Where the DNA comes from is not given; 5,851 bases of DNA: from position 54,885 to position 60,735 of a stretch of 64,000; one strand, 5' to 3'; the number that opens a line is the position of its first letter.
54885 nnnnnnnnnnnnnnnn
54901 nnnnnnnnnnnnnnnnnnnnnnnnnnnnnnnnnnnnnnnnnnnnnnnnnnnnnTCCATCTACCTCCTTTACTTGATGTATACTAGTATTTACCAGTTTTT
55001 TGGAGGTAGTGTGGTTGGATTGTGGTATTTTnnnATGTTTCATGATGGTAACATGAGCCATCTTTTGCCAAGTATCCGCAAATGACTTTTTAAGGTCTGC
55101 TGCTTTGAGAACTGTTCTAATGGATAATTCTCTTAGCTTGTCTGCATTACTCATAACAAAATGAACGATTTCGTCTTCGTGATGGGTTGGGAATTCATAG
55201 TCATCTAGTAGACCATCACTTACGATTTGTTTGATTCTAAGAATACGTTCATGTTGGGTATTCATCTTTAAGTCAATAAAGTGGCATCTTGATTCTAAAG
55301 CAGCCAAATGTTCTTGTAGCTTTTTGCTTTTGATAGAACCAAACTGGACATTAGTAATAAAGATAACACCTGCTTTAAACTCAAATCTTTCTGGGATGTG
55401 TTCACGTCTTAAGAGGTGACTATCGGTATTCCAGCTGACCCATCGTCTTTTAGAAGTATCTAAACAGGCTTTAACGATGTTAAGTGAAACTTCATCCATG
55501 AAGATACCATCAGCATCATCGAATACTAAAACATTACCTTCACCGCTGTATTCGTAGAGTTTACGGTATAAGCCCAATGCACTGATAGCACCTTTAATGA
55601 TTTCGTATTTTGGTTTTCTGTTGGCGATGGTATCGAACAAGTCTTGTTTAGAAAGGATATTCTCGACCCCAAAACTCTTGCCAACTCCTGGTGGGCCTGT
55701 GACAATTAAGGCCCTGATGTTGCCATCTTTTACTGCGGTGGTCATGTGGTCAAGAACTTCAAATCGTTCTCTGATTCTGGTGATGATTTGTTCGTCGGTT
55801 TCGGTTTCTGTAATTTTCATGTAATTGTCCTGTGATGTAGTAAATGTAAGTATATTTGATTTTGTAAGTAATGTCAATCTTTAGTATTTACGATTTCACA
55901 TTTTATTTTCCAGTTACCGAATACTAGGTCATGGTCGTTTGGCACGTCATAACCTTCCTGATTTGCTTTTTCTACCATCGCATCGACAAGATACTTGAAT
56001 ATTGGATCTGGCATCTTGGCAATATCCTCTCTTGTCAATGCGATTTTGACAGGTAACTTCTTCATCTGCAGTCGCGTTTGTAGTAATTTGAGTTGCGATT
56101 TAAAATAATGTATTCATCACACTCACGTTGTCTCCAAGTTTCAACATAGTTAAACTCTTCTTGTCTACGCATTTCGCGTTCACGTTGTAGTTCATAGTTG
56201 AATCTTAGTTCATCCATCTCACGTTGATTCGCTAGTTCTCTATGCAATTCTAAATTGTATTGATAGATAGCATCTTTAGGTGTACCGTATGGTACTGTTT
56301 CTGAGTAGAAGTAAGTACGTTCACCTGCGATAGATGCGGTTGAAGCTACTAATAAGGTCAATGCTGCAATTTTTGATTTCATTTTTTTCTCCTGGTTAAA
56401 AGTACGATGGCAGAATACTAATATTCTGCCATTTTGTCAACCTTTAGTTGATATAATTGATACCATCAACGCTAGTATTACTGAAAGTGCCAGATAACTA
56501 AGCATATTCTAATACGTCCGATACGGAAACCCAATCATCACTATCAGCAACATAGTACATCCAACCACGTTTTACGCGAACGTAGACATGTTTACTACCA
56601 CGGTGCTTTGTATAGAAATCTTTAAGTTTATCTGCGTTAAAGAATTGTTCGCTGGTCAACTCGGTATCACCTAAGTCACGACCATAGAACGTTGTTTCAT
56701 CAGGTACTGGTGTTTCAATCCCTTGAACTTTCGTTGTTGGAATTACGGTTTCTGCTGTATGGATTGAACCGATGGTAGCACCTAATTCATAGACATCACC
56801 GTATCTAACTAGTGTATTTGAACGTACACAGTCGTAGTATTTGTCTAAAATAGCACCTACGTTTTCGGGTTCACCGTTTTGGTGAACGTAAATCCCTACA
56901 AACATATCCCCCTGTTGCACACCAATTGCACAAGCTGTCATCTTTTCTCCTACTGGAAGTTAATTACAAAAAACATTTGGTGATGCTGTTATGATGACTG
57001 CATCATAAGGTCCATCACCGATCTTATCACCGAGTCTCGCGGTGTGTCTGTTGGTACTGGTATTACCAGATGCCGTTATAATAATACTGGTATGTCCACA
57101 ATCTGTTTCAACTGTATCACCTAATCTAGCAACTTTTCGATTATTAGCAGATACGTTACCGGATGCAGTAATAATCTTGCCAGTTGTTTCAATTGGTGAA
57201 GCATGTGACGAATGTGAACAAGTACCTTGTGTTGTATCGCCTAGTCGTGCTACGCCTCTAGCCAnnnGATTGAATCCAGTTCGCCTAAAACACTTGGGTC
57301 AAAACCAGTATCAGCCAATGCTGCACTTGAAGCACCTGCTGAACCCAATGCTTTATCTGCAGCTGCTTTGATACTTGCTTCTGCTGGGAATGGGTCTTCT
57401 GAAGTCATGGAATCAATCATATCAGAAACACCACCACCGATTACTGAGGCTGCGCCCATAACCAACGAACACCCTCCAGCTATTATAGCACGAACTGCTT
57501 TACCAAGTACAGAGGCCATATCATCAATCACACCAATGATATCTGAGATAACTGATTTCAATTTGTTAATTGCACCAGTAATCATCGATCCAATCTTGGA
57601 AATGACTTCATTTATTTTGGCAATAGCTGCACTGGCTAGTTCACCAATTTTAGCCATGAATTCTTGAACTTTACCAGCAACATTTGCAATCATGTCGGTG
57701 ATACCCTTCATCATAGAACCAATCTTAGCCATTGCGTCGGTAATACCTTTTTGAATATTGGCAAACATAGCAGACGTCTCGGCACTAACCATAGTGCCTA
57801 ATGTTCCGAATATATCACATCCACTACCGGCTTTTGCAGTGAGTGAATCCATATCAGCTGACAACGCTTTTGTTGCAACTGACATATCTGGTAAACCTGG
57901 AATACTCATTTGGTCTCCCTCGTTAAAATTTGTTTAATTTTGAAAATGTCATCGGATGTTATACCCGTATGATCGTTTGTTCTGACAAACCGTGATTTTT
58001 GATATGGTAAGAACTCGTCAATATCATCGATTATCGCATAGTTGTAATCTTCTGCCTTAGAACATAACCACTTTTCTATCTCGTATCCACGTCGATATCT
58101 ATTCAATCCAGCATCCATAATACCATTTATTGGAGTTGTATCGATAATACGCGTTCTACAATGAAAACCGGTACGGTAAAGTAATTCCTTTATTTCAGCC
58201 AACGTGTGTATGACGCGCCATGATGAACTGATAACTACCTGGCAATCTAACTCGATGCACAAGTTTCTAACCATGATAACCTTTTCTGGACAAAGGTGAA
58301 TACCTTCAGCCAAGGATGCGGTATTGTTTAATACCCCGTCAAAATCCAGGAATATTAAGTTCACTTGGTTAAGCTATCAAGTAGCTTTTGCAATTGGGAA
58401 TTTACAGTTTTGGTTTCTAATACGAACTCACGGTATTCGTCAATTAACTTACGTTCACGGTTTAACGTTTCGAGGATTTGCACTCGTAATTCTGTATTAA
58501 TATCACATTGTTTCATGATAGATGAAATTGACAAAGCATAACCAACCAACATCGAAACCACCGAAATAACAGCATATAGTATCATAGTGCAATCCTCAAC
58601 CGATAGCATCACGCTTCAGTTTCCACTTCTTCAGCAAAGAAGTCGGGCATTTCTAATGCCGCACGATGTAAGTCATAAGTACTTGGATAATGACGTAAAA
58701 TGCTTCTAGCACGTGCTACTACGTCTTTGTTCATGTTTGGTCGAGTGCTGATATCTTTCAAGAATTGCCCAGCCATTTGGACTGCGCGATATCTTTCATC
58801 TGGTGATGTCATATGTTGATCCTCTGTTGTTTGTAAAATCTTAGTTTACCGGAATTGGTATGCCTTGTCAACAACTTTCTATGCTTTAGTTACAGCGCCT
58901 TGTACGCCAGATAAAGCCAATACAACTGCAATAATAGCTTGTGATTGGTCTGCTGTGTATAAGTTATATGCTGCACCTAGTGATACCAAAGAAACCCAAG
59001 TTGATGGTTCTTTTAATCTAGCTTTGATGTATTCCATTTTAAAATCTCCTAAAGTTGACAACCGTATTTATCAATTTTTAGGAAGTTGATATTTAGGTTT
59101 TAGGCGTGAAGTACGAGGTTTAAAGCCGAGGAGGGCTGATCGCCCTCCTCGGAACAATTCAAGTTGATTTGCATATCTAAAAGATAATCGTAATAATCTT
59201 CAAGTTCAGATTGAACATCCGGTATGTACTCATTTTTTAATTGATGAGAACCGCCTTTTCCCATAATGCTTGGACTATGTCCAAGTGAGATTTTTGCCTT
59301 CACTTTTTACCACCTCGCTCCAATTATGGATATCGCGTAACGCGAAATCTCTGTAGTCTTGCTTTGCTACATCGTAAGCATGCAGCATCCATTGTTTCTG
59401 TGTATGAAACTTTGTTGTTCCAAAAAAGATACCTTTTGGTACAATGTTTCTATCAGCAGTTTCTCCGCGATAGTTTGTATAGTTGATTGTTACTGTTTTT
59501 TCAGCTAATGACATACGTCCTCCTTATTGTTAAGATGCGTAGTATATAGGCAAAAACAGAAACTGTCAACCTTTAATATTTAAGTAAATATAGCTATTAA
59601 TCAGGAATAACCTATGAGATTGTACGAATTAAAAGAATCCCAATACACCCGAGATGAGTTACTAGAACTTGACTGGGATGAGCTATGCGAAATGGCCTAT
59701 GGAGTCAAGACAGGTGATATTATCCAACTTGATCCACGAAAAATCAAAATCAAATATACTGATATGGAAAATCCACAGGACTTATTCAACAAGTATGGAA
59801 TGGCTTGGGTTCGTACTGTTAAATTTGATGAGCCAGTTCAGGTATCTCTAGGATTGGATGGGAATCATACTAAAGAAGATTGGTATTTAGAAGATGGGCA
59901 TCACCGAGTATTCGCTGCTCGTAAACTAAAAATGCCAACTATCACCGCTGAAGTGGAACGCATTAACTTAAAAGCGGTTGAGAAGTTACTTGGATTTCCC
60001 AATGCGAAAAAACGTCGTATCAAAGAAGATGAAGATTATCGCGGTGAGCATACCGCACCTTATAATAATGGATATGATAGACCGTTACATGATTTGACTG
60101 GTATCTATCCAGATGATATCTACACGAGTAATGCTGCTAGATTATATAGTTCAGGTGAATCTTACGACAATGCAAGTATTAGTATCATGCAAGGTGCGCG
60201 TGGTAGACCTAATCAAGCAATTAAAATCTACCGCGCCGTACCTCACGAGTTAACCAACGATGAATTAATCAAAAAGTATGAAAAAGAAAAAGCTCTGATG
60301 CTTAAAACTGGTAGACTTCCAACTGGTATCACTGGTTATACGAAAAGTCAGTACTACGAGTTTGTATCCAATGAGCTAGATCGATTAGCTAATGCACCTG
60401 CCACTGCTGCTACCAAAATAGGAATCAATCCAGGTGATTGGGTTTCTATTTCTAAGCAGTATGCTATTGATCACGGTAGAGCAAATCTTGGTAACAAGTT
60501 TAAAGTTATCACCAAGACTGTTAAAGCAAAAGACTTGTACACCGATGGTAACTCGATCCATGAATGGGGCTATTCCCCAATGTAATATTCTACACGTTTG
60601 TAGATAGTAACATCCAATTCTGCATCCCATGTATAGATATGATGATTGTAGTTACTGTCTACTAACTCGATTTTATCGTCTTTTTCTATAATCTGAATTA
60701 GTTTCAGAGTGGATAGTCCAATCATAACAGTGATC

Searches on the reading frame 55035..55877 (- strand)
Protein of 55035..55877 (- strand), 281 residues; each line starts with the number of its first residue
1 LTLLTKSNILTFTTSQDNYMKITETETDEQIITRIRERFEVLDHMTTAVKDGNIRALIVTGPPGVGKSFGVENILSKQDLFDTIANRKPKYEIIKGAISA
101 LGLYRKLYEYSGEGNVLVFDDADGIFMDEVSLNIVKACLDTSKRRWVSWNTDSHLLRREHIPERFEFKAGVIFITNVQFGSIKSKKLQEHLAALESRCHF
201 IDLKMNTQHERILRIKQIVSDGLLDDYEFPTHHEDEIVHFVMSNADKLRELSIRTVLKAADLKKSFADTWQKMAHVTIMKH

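Call 77: search_protein_families(library=pfam, proteins=[window:55035-55877:-], max_evalue=0.01)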
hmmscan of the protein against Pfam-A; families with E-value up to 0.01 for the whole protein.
window:55035-55877:- (281 aa): 5 families
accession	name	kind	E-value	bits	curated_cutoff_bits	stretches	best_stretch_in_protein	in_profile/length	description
PF13191.12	AAA_16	-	2.8e-05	25.1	32.6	1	40-75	10-45/167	AAA ATPase domain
PF13401.12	AAA_22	-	0.00013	22.7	27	0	56-79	7-30/130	AAA domain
PF24718.1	HTH_73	-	0.0023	18.2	27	1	236-273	24-61/71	HTH-like domain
PF13173.12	AAA_14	-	0.0072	16.8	27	0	55-157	3-104/129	AAA domain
PF00004.35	AAA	-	0.0077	17.1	21.2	0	58-129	2-73/131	ATPase family associated with various cellular activities (AAA)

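Call 78: search_protein_families(library=phrogs, proteins=[window:55035-55877:-], max_evalue=0.001)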
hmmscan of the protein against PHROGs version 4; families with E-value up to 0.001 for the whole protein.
window:55035-55877:- (281 aa): 1 family
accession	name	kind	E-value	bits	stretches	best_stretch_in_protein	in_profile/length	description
phrog_1250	-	unknown function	1.4e-80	271.8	1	19-280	69-327/327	unknown function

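Call 79: search_solved_structures(query=window:55035-55877:-, max_evalue=1)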
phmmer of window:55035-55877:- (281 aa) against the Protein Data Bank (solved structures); distinct sequences matched with E-value up to 1: 13.
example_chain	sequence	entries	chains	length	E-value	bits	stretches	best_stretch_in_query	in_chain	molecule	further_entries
8tw8_4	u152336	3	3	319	0.0027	20.6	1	30-125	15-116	Replication factor C subunit 4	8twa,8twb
7sgz_B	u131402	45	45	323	0.0027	20.6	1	30-125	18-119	Replication factor C subunit 4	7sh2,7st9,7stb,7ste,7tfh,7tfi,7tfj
8tw7_4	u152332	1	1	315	0.0027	20.6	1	30-125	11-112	Replication factor C subunit 4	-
1sxj_B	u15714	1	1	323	0.0038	20.1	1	30-124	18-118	Activator 1 37 kDa subunit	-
5he8_A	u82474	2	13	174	0.049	16.4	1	42-122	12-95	Helicase loader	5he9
5v8f_9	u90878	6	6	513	0.36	13.6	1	26-77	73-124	Cell division control protein 6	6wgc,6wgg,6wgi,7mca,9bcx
9uiq_B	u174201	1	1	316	0.36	13.6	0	42-124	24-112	Replication factor C subunit 2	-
7tjh_I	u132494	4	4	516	0.36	13.6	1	26-77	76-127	Cell division control protein 6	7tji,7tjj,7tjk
3nmd_A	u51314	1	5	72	0.37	13.5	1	190-250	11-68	cGMP Dependent PRotein Kinase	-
6bx3_B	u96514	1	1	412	0.46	13.2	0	166-252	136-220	COMPASS component SWD1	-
6vvo_B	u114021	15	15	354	0.48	13.2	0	42-124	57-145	Replication factor C subunit 2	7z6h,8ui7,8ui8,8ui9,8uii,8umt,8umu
6ven_M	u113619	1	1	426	0.48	13.2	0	166-252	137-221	COMPASS component SWD1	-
6jdr_A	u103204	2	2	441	0.81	12.4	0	188-228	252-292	PP1b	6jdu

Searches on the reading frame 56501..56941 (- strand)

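Call 77: search_protein_families(library=pfam, proteins=[window:56501-56941:-], max_evalue=0.01)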
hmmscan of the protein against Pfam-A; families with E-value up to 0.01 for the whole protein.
window:56501-56941:- (147 aa): 0 families

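Call 78: search_protein_families(library=phrogs, proteins=[window:56501-56941:-], max_evalue=0.001)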
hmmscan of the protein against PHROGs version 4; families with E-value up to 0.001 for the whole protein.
window:56501-56941:- (147 aa): 2 families
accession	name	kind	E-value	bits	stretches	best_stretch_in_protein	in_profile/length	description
phrog_23089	-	unknown function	1.2e-07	32.6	1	2-97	3-89/239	-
phrog_1987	-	unknown function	1.9e-07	32.5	1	2-134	3-119/128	-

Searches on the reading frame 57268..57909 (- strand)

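Call 77: search_protein_families(library=pfam, proteins=[window:57268-57909:-], max_evalue=0.01)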
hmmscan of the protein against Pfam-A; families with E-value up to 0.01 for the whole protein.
window:57268-57909:- (214 aa): 3 families
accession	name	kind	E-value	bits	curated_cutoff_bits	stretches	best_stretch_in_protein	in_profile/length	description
PF23854.1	DUF7217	-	3.5e-07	30.6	29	2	34-93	149-208/238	Domain of unknown function (DUF7217)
PF04513.17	Baculo_PEP_C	-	5.8e-07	30.1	38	1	27-134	11-125/140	Baculovirus polyhedron envelope protein, PEP, C terminus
PF07889.17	DUF1664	-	0.0082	16.6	34.6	1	48-141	31-119/124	Protein of unknown function (DUF1664)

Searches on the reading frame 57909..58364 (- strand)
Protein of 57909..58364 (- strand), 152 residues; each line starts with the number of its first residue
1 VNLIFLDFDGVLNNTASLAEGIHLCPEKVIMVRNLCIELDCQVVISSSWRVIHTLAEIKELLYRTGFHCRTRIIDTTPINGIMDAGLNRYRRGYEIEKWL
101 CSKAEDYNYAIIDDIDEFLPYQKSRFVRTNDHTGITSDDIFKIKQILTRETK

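Call 77: search_protein_families(library=pfam, proteins=[window:57909-58364:-], max_evalue=0.01)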
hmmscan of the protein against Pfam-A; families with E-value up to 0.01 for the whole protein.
window:57909-58364:- (152 aa): 1 family
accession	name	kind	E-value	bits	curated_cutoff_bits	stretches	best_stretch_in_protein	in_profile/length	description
PF18143.6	HAD_SAK_2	-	1.8e-25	90.4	27.5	1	3-139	1-138/139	HAD domain in Swiss Army Knife RNA repair proteins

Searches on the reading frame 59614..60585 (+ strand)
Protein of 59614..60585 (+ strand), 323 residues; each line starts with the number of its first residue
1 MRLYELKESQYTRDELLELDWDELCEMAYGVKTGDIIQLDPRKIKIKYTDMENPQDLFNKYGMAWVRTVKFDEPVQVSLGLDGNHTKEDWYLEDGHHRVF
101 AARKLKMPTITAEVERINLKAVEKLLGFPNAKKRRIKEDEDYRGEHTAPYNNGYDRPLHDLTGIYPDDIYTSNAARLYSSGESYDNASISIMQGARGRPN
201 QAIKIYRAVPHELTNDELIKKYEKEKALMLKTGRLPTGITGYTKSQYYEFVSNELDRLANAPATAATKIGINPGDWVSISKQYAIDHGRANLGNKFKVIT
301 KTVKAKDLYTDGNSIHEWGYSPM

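Call 9: search_protein_families(library=pfam, proteins=[window:59614-60585:+], max_evalue=0.01)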
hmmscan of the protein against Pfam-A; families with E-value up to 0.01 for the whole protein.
window:59614-60585:+ (323 aa): 0 families

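Call 10: search_protein_families(library=phrogs, proteins=[window:59614-60585:+], max_evalue=0.001)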
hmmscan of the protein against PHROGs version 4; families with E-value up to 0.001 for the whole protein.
window:59614-60585:+ (323 aa): 1 family
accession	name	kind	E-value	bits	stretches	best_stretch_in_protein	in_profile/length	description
phrog_2579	-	DNA, RNA and nucleotide metabolism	5.4e-35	122.2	2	270-322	410-462/472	ParB C-terminal domain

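Call 78: search_protein_families(library=phrogs, proteins=[window:59614-60582:+], max_evalue=0.001)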
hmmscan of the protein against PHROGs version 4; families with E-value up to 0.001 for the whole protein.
window:59614-60582:+ (323 aa): 1 family
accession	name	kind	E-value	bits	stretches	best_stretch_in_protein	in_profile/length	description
phrog_2579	-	DNA, RNA and nucleotide metabolism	5.4e-35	122.2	2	270-322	410-462/472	ParB C-terminal domain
